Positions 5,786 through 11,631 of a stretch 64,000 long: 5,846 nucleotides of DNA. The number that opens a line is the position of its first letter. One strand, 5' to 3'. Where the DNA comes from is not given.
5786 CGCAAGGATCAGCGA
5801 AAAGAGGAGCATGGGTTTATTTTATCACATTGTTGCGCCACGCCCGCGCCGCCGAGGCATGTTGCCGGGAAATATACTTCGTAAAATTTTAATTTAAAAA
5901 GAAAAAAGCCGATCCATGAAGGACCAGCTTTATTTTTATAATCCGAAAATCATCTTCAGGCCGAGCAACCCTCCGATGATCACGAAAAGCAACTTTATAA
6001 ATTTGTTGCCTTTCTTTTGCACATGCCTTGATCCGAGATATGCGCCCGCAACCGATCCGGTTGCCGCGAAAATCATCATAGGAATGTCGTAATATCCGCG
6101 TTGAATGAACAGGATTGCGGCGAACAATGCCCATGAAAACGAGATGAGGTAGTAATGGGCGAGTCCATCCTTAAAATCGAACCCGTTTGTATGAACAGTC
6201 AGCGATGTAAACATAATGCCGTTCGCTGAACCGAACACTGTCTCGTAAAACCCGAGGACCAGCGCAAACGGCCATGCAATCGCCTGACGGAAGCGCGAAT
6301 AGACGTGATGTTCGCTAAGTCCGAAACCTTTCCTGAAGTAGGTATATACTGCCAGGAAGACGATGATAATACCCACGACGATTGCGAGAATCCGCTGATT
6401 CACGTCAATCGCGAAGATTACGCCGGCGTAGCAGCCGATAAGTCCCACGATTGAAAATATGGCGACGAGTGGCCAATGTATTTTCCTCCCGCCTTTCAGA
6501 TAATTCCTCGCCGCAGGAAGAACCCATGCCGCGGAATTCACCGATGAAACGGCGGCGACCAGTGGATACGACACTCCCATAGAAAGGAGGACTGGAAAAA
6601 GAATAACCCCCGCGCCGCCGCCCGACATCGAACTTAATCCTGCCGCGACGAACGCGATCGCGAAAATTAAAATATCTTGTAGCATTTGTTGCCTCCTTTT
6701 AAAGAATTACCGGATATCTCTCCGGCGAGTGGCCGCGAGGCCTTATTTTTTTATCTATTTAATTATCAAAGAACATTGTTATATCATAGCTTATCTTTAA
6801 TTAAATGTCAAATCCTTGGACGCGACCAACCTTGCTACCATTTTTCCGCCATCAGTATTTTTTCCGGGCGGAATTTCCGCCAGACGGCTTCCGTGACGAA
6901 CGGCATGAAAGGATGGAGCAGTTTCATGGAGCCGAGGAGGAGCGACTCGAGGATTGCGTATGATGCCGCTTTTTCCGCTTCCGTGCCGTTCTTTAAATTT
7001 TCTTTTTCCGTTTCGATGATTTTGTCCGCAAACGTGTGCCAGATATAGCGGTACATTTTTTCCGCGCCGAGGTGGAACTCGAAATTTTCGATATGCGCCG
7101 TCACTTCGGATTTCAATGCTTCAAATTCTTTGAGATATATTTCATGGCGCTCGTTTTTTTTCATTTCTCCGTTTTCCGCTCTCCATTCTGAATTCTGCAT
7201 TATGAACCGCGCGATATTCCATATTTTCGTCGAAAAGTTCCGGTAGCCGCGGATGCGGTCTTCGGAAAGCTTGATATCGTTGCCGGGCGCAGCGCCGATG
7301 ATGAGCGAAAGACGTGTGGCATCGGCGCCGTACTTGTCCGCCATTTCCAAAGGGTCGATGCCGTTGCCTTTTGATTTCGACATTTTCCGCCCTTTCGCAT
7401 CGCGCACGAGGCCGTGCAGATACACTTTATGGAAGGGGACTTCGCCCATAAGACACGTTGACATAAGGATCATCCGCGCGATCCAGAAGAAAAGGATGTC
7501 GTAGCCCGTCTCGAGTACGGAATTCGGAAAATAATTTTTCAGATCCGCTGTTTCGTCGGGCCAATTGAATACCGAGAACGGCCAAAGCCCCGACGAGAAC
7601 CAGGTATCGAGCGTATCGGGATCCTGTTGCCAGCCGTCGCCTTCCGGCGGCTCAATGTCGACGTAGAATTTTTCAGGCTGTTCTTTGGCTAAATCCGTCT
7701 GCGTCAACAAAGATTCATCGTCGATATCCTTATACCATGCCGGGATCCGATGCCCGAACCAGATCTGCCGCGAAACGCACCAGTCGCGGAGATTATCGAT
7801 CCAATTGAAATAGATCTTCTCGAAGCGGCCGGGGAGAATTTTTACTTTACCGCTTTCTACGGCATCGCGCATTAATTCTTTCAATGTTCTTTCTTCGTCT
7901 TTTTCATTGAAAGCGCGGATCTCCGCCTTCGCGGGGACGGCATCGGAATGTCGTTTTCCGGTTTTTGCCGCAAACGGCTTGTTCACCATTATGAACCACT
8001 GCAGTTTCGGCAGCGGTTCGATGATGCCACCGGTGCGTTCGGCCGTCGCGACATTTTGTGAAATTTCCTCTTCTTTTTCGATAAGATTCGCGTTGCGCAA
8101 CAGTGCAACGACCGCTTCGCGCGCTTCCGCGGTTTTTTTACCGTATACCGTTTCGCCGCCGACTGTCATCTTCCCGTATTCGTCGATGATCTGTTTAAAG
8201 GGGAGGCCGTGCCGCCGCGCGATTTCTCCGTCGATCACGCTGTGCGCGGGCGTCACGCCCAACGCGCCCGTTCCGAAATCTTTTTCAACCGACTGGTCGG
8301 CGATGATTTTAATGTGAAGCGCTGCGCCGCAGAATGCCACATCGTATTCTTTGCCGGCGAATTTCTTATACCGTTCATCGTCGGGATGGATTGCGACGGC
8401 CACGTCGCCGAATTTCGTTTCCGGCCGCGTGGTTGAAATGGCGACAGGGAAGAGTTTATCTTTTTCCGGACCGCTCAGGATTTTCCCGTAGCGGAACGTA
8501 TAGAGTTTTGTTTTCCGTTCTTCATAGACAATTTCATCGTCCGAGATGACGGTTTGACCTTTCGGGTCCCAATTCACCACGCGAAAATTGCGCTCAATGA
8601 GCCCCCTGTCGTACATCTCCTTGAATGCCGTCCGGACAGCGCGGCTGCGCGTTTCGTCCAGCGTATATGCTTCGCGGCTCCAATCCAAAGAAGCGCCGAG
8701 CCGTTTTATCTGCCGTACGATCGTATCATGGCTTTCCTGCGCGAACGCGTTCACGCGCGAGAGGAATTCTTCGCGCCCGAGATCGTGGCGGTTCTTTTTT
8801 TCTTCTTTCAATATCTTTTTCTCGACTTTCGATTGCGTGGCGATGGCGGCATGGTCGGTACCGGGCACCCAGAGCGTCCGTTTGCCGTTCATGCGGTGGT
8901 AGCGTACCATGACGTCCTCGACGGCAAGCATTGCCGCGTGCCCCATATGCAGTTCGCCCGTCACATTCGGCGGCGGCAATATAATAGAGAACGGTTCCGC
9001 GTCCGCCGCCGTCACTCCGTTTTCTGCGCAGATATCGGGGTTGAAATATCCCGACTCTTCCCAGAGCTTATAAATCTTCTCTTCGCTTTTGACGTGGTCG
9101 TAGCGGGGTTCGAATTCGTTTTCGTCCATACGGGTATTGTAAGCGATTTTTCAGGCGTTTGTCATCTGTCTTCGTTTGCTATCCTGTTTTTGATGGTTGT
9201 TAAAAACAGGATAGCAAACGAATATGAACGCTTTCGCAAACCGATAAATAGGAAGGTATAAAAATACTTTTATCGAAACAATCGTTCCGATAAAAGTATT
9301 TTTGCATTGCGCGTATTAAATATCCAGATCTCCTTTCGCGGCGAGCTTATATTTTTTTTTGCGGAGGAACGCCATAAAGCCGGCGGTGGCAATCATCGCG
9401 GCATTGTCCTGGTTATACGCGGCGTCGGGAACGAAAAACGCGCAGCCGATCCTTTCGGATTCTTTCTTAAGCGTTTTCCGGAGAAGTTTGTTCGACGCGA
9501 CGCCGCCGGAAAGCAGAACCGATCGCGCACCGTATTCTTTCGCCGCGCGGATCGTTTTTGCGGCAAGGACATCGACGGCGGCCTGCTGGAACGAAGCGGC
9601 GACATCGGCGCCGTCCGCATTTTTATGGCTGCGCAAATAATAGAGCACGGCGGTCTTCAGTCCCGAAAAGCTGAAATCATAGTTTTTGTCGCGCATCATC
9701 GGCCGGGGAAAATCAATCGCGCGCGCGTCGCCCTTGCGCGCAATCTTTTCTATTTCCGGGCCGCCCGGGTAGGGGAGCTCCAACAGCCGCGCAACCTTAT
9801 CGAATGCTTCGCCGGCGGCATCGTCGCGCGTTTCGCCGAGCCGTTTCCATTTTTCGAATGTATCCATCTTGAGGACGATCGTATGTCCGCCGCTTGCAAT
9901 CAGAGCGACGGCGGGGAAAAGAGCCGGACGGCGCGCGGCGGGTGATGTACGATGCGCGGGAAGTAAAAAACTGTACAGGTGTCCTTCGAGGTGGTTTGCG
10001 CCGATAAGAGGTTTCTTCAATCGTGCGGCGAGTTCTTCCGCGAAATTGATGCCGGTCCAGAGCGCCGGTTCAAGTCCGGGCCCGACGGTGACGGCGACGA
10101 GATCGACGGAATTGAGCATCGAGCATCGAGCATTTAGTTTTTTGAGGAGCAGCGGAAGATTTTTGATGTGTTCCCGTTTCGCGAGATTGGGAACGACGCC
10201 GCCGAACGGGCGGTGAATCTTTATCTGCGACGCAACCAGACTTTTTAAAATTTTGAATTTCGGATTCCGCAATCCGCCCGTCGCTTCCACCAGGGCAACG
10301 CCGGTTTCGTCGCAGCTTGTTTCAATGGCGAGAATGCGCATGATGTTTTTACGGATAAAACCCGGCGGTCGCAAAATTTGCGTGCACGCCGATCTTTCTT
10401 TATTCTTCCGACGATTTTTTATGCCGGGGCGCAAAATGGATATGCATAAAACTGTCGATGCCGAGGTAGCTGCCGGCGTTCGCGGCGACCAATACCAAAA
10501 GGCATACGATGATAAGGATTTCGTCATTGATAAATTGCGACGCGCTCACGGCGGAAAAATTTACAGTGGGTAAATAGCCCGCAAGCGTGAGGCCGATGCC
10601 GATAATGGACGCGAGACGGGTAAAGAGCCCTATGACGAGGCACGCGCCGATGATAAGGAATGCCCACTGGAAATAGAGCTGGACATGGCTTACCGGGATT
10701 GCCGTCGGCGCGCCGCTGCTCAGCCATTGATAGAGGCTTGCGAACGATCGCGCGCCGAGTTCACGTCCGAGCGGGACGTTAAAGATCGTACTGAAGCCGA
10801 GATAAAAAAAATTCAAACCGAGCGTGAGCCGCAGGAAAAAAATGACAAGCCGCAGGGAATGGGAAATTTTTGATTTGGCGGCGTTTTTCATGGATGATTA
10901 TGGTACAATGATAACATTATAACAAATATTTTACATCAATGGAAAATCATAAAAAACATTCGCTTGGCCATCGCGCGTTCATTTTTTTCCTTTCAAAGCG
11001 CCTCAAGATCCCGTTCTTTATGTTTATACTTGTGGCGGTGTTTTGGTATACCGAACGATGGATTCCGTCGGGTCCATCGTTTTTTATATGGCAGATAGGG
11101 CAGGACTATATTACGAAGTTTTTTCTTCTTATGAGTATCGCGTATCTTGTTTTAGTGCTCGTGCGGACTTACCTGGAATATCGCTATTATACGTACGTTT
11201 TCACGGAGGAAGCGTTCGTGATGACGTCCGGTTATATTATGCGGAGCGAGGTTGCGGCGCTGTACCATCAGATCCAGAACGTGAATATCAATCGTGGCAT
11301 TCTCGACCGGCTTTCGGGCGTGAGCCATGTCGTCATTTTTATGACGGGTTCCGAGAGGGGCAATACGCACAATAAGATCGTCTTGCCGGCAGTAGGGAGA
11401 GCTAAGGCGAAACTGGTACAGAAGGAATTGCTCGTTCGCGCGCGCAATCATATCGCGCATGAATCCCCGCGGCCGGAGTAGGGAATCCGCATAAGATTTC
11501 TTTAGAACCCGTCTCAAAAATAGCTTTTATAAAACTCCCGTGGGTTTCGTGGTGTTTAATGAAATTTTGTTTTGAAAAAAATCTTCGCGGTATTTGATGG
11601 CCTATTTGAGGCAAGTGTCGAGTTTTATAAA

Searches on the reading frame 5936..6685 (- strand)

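Call 74: search_protein_families(library=pfam, proteins=[window:5936-6685:-], max_evalue=0.00001)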
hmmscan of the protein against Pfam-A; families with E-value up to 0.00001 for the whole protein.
window:5936-6685:- (249 aa): 1 family
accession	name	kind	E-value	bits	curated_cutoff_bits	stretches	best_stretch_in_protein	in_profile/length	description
PF01925.25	TauE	-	1.3e-33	117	32.6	1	7-245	1-237/237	Sulfite exporter TauE/SafE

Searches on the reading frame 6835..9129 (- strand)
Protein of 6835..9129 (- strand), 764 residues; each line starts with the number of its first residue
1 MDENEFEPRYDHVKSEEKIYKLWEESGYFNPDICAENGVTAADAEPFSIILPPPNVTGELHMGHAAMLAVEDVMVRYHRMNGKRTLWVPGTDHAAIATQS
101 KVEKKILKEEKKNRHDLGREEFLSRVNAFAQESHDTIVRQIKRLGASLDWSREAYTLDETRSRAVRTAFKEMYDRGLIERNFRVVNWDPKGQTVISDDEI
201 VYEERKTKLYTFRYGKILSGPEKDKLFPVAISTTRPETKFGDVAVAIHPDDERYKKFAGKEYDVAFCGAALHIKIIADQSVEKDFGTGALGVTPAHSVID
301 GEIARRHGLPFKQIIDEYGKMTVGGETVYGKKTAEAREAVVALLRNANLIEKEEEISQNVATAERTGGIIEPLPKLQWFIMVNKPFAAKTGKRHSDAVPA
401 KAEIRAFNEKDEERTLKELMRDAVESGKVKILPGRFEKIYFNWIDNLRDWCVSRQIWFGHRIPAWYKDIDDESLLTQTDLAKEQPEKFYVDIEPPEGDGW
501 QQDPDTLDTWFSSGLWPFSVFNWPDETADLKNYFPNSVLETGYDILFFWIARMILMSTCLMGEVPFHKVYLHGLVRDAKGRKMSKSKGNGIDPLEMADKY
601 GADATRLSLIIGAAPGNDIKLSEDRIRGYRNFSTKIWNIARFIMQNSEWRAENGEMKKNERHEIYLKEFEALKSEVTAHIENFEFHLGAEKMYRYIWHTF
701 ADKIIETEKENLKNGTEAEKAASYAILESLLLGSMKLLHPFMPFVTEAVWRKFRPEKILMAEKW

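Call 11: search_protein_families(library=pfam, proteins=[window:6835-9129:-])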
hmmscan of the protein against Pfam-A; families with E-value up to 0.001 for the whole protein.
window:6835-9129:- (764 aa): 5 families
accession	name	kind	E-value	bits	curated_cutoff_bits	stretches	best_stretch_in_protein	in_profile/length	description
PF00133.28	tRNA-synt_1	-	2.7e-129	432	22.7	1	18-622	1-414/414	tRNA synthetases class I (I, L, M and V)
PF08264.19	Anticodon_1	-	8.9e-21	74.7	25.1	1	665-764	4-104/148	Anticodon-binding domain of tRNA ligase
PF09334.17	tRNA-synt_1g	-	5.6e-19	68.6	20.1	2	54-200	8-135/391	tRNA synthetases class I (M)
PF01406.26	tRNA-synt_1e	-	0.00013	21.8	27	0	542-610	214-281/301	tRNA synthetases class I (C) catalytic domain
PF13603.12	tRNA-synt_1_2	-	0.00043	20.3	25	0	274-320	99-145/185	Leucyl-tRNA synthetase, editing domain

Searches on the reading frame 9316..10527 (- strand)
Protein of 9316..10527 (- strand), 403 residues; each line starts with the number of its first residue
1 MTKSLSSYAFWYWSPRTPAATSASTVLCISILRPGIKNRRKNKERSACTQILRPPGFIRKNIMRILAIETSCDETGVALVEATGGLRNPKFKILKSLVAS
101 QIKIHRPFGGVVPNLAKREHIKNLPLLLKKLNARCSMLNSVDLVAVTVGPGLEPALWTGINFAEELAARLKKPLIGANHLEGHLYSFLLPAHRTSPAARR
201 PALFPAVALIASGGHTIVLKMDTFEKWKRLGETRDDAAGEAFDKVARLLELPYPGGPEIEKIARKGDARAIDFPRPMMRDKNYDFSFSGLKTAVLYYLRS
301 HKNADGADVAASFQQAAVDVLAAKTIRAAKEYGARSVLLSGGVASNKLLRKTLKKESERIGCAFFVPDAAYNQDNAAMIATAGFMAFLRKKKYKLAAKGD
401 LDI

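Call 11: search_protein_families(library=pfam, proteins=[window:9316-10527:-])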
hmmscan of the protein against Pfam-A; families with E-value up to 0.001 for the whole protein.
window:9316-10527:- (403 aa): 2 families
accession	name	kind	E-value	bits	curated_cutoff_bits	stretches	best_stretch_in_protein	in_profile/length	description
PF00814.31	TsaD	-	3.1e-83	279.9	24.8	1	92-380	1-263/264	tRNA N6-adenosine threonylcarbamoyltransferase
PF22521.2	HypF_C_2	-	1.6e-09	38.4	27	1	258-370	122-230/241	Carbamoyltransferase, Kae1-like Domain, second subdomain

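Call 37: find_homologous_proteins(query=window:9316-10527:-, max_evalue=1e-60)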
Query window:9316-10527:- (403 aa): 7783 proteins with E <= 1e-60 among 8000 candidates; the best 120 are listed.
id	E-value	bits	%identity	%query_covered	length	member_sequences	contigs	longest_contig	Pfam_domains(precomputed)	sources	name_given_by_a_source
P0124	1.6e-220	750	100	85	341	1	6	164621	PF00814.32,PF22521.3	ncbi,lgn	-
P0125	1.6e-172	592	78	85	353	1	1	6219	PF00814.32,PF22521.3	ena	-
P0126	1.1e-171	589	79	85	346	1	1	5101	PF00814.32,PF22521.3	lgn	-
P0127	1.5e-169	582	77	85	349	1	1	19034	PF00814.32,PF22521.3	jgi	jgi:N6-L-threonylcarbamoyladenine synthase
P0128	1.9e-169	582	76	85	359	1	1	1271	PF00814.32,PF22521.3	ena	-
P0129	7.7e-169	580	74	85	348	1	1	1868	PF00814.32,PF22521.3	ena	-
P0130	4.7e-167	574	74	85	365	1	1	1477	PF00814.32,PF22521.3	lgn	-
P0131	4.7e-166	570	73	85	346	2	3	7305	PF00814.32,PF22521.3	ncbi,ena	-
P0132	2.9e-163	561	75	85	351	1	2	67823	PF00814.32,PF22521.3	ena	-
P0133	1.7e-162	559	75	85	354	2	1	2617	PF00814.32,PF22521.3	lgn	-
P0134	2.8e-160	551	72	85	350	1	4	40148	PF00814.32,PF22521.3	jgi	jgi:N6-L-threonylcarbamoyladenine synthase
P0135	1.0e-159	550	73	85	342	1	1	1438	PF00814.32,PF22521.3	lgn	-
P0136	3.6e-159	548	74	85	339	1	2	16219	PF00814.32,PF22521.3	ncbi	-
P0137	6.3e-159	547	70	85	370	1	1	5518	PF00814.32,PF22521.3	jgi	jgi:N6-L-threonylcarbamoyladenine synthase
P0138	6.8e-158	544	69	85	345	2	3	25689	PF00814.32,PF22521.3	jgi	jgi:N6-L-threonylcarbamoyladenine synthase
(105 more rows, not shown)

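Call 38: find_encoding_contigs(protein=P0127, flank=10000, max_places=2)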
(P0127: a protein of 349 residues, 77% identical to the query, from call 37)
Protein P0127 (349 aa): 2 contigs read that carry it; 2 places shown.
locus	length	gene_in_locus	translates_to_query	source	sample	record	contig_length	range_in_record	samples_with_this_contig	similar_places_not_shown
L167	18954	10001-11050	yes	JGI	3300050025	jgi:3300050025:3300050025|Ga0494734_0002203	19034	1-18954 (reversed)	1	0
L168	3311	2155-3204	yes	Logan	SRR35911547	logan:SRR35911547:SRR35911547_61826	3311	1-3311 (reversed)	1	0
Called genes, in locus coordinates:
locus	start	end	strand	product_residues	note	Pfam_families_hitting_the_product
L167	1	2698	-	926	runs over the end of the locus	?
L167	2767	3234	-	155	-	-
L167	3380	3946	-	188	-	PF13473:Cupredoxin_1 (weak)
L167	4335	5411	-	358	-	-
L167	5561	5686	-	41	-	-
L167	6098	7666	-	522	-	PF13632:Glyco_trans_2_3 (weak)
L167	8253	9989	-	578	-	PF00041:fn3 (faint), PF25523:Ig_RIMBP2 (faint), PF18370:RGI_lyase (faint), PF01471:PG_binding_1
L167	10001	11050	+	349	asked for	PF00814:TsaD, PF22521:HypF_C_2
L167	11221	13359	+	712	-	PF00133:tRNA-synt_1, PF09334:tRNA-synt_1g, PF08264:Anticodon_1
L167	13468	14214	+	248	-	PF13367:PrsW-protease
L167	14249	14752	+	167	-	PF00011:HSP20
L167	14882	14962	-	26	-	-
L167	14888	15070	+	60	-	-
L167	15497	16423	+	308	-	PF01297:ZnuA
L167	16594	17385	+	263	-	PF00005:ABC_tran, PF13304:AAA_21 (faint)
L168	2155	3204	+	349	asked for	PF00814:TsaD, PF22521:HypF_C_2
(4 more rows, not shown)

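Call 39: find_encoding_contigs(protein=P0132, flank=10000, max_places=2)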
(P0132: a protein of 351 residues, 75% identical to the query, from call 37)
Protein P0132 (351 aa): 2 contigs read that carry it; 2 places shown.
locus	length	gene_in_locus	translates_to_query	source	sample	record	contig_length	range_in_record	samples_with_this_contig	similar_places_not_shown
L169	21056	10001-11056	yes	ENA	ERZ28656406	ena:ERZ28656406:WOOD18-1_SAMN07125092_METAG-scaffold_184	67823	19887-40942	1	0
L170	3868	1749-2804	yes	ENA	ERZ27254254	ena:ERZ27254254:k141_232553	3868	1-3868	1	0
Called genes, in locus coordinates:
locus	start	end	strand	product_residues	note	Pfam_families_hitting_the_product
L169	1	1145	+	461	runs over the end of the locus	PF02534:T4SS-DNA_transf (faint), PF10412:TrwB_AAD_bind, PF01935:DUF87 (weak), PF12696:TraG-D_C (weak)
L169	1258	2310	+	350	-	-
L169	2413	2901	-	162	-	-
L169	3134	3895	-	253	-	-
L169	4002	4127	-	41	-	-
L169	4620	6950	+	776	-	-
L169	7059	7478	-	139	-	-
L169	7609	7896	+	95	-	PF01541:GIY-YIG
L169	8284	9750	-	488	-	PF13632:Glyco_trans_2_3 (weak)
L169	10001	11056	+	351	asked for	PF00814:TsaD, PF22521:HypF_C_2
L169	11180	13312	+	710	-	PF00133:tRNA-synt_1, PF09334:tRNA-synt_1g (weak), PF08264:Anticodon_1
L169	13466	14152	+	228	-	PF13367:PrsW-protease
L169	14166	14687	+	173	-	PF00011:HSP20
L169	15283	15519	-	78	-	-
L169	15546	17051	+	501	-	PF08323:Glyco_transf_5, PF00534:Glycos_transf_1, PF13692:Glyco_trans_1_4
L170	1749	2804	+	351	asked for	PF00814:TsaD, PF22521:HypF_C_2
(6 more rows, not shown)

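Call 66: find_encoding_contigs(protein=P0126, flank=6000, max_places=2)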
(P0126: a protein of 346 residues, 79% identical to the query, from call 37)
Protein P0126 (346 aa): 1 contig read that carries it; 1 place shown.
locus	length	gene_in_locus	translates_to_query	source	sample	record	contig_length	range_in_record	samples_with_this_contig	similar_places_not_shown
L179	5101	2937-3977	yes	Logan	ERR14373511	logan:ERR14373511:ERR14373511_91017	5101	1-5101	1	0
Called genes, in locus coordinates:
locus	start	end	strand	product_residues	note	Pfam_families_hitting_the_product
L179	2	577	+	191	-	?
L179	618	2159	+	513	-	PF00364:Biotin_lipoyl (faint), PF25917:BSH_RND, PF25919:BSH_CusB (faint)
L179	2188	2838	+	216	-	PF25984:BSH_YknX (weak), PF25990:Beta-barrel_YknX (weak)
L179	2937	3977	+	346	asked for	PF00814:TsaD, PF22521:HypF_C_2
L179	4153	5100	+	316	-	?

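Call 67: find_encoding_contigs(protein=P0125, flank=6000, max_places=2)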
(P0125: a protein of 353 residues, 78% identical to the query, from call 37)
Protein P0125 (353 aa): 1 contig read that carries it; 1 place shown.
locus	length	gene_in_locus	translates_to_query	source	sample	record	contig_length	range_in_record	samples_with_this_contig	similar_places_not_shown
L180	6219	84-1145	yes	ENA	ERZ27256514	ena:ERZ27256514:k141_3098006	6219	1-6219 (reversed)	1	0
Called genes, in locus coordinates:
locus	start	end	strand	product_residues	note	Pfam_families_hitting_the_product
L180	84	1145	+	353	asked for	PF00814:TsaD, PF22521:HypF_C_2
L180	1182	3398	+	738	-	PF00133:tRNA-synt_1, PF01406:tRNA-synt_1e (faint), PF09334:tRNA-synt_1g, PF08264:Anticodon_1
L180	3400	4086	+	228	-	PF13367:PrsW-protease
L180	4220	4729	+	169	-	PF00011:HSP20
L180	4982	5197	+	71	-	-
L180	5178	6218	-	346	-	?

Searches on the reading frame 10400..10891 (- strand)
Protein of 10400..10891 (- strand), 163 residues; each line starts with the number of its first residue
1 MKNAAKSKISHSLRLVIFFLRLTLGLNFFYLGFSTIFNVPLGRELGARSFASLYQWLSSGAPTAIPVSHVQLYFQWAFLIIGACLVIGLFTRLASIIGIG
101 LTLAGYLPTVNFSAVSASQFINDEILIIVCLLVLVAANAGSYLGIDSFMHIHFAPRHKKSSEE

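Call 26: search_protein_families(library=pfam, proteins=[window:10400-10891:-])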
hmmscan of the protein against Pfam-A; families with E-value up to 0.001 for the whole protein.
window:10400-10891:- (163 aa): 1 family
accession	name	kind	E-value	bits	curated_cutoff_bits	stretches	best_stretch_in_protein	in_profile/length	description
PF07681.17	DoxX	-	0.00016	22.7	23.6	1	17-104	2-78/85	DoxX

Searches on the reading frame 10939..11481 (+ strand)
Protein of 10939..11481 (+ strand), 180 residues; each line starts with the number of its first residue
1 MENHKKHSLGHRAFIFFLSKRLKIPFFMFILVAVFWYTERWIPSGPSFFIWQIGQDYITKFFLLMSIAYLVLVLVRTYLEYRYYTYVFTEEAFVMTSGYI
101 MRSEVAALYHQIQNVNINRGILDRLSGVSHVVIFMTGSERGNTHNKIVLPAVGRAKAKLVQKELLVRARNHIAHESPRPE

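Call 26: search_protein_families(library=pfam, proteins=[window:10939-11481:+])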
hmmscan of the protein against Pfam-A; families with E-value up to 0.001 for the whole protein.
window:10939-11481:+ (180 aa): 1 family
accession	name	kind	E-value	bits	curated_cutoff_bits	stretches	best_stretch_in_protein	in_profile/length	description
PF03703.20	bPH_2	-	5.9e-11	42.9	22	1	81-162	1-76/78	Bacterial PH domain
